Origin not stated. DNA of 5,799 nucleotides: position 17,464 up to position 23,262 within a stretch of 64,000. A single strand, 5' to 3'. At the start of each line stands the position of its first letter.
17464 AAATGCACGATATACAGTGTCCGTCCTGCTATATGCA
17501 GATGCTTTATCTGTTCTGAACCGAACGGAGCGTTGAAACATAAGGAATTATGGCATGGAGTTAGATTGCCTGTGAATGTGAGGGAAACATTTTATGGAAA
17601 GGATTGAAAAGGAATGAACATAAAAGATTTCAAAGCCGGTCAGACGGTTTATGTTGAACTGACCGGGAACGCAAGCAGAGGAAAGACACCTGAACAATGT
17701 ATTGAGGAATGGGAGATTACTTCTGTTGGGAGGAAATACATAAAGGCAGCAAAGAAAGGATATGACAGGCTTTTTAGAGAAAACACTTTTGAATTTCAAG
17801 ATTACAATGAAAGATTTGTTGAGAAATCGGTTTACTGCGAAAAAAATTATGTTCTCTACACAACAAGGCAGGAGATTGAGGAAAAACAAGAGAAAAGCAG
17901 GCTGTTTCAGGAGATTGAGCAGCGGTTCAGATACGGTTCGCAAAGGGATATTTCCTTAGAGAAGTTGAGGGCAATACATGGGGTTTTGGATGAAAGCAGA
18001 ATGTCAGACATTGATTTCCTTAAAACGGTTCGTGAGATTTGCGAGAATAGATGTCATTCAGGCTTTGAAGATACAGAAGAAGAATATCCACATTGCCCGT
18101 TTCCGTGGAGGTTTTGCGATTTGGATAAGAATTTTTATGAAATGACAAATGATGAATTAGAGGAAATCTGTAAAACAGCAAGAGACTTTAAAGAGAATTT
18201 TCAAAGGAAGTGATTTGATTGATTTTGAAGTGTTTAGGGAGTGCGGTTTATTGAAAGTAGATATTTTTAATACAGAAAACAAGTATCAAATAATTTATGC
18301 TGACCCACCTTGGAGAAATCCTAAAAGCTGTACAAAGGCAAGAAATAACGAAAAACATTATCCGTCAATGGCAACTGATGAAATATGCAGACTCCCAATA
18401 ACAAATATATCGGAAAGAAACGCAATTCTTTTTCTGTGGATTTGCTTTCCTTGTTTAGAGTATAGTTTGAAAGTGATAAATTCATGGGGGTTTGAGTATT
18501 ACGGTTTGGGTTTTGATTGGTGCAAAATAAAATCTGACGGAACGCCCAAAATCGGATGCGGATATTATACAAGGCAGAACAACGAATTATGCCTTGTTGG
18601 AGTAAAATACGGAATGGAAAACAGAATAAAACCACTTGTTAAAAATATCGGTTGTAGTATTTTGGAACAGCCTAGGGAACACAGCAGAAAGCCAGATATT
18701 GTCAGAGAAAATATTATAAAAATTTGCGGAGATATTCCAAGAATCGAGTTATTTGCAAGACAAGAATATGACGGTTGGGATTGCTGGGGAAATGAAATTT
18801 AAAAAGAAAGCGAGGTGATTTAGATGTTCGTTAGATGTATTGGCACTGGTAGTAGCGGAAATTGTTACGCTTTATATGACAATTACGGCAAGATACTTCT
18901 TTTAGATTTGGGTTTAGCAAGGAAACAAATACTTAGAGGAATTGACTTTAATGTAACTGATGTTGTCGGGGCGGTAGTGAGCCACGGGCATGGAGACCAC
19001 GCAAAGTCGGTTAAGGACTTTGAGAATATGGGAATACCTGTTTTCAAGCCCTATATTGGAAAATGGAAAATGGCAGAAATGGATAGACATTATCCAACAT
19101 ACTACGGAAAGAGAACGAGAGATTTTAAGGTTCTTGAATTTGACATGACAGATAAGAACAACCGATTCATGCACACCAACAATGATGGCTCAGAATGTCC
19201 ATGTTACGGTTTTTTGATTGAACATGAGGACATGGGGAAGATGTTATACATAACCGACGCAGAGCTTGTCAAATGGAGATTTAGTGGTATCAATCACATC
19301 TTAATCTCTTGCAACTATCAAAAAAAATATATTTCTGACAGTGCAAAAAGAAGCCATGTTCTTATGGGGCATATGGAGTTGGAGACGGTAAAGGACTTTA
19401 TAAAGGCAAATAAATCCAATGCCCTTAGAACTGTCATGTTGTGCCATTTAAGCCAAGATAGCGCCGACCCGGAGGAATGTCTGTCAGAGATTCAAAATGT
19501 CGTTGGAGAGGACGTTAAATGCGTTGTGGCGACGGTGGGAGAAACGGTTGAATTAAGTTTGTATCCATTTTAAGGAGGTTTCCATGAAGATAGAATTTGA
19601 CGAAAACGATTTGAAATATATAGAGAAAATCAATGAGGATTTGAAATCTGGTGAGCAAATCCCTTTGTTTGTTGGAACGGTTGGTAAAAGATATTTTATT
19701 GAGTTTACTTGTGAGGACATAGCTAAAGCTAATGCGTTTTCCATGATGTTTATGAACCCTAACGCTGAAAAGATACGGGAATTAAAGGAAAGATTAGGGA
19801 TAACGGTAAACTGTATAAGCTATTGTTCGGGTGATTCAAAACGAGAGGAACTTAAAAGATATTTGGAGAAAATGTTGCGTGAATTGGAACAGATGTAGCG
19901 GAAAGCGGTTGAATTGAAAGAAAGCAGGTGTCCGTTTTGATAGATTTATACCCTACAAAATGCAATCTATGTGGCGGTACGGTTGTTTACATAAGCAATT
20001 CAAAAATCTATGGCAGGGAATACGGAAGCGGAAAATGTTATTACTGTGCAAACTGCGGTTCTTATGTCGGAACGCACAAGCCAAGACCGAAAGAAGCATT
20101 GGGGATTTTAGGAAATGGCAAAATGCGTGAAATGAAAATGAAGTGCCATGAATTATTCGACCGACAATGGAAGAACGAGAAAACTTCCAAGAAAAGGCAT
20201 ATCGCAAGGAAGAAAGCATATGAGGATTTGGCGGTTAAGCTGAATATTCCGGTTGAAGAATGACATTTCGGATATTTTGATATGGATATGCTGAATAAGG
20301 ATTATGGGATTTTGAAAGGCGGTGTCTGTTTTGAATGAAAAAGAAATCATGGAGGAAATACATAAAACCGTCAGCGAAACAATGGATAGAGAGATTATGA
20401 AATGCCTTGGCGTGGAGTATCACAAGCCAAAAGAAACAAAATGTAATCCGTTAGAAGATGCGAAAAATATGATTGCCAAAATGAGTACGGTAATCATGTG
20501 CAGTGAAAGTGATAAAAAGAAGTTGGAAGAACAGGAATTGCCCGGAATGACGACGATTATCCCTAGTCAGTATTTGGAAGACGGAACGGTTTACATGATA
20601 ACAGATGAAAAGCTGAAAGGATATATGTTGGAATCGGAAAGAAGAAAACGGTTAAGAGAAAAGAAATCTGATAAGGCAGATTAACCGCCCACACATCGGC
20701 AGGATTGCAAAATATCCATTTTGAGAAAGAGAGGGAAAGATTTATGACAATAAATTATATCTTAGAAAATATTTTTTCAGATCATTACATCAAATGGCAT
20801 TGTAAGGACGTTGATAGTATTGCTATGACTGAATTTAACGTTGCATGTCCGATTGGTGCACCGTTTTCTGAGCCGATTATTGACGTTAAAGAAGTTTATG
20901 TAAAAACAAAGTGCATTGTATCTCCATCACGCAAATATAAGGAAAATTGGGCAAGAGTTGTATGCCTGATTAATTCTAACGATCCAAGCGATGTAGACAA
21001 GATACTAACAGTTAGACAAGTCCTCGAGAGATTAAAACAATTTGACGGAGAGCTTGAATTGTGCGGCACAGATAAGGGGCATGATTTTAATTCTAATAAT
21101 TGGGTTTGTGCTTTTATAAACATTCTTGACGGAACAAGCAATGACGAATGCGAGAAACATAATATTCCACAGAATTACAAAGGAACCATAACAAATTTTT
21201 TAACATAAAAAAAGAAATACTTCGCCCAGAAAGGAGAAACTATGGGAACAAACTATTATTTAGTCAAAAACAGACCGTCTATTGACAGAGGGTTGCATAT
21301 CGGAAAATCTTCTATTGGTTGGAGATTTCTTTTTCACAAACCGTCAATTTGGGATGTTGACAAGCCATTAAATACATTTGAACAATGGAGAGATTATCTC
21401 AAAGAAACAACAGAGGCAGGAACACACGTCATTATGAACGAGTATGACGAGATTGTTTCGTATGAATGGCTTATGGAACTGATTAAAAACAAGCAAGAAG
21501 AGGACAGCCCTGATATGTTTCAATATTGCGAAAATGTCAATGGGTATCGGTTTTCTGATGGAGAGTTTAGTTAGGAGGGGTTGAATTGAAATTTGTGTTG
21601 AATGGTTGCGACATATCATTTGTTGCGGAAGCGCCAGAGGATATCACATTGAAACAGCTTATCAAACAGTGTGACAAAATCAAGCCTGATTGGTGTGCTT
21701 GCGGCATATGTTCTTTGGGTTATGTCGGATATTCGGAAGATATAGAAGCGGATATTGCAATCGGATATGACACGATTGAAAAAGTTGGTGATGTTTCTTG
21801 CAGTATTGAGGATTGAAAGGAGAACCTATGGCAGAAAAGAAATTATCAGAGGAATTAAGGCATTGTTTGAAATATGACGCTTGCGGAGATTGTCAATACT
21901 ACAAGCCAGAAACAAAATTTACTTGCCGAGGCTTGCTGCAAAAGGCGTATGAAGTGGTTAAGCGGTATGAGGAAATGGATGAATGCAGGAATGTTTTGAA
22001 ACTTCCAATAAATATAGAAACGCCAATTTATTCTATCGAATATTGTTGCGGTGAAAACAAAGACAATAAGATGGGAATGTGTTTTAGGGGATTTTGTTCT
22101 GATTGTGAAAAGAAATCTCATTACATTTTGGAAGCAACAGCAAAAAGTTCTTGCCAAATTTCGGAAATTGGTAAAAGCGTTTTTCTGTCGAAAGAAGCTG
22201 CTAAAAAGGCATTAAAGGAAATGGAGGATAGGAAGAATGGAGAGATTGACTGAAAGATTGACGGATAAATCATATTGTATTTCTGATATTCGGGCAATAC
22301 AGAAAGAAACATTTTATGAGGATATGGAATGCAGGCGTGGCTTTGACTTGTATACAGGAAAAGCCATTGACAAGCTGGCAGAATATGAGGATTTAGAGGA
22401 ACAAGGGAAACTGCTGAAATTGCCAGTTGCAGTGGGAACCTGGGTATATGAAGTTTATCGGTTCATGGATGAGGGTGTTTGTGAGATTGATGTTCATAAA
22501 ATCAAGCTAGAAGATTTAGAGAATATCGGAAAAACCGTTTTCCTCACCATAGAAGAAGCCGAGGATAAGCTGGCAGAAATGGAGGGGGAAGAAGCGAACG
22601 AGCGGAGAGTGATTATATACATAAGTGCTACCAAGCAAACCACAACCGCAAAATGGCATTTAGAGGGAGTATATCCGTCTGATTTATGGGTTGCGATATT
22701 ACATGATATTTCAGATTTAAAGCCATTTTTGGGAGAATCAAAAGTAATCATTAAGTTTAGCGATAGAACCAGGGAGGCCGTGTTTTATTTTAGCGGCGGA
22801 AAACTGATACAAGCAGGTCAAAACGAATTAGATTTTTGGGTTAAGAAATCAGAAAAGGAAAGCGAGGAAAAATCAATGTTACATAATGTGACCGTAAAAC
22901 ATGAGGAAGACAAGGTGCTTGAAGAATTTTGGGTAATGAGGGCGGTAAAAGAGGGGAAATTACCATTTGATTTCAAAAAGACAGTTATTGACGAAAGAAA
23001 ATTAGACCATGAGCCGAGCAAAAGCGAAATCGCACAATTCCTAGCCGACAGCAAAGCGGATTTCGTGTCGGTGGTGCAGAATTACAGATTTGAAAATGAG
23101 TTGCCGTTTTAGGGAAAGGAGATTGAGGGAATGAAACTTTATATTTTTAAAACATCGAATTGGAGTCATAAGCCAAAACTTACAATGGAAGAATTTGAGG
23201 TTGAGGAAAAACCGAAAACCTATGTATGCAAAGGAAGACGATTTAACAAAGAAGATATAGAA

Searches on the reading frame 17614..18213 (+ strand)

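Call 111: search_protein_families(library=pfam, max_evalue=0.001, proteins=[window:17614-18213:+])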
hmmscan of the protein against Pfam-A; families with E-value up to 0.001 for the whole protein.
window:17614-18213:+ (199 aa): 1 family
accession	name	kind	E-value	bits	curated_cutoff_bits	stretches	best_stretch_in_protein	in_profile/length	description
PF24203.1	Phage_ProQ_C_like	-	2.6e-14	54.3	27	1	1-127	1-111/112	Phage ProQ C-terminal-like domain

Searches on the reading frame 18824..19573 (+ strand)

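Call 30: search_protein_families(library=phrogs, max_evalue=0.00001, proteins=[window:18824-19573:+])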
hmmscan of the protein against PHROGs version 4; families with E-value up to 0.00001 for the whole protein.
window:18824-19573:+ (249 aa): 2 families
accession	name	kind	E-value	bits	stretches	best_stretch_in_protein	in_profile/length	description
phrog_392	-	other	1.3e-52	180.5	1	3-233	8-246/348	metal-dependent hydrolase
phrog_14429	-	other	7.2e-09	36.3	1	5-64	33-92/266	hydrolase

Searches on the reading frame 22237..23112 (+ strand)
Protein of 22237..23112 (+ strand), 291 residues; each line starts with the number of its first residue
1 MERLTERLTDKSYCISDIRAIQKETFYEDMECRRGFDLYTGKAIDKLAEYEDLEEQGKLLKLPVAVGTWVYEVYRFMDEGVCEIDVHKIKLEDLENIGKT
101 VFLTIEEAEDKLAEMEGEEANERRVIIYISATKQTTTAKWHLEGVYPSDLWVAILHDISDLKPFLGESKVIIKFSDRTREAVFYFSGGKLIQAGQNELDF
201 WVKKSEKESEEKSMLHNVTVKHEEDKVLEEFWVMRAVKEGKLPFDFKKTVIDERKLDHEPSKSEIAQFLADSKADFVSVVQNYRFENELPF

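Call 30: search_protein_families(library=phrogs, max_evalue=0.00001, proteins=[window:22237-23112:+])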
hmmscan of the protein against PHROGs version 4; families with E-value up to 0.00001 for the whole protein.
window:22237-23112:+ (291 aa): 1 family
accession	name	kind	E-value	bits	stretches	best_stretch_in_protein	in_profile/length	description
phrog_38832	-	unknown function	8.9e-06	26.6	0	94-115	162-183/186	-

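Call 111: search_protein_families(library=pfam, max_evalue=0.001, proteins=[window:22237-23112:+])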
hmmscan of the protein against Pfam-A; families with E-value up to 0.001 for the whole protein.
window:22237-23112:+ (291 aa): 0 families
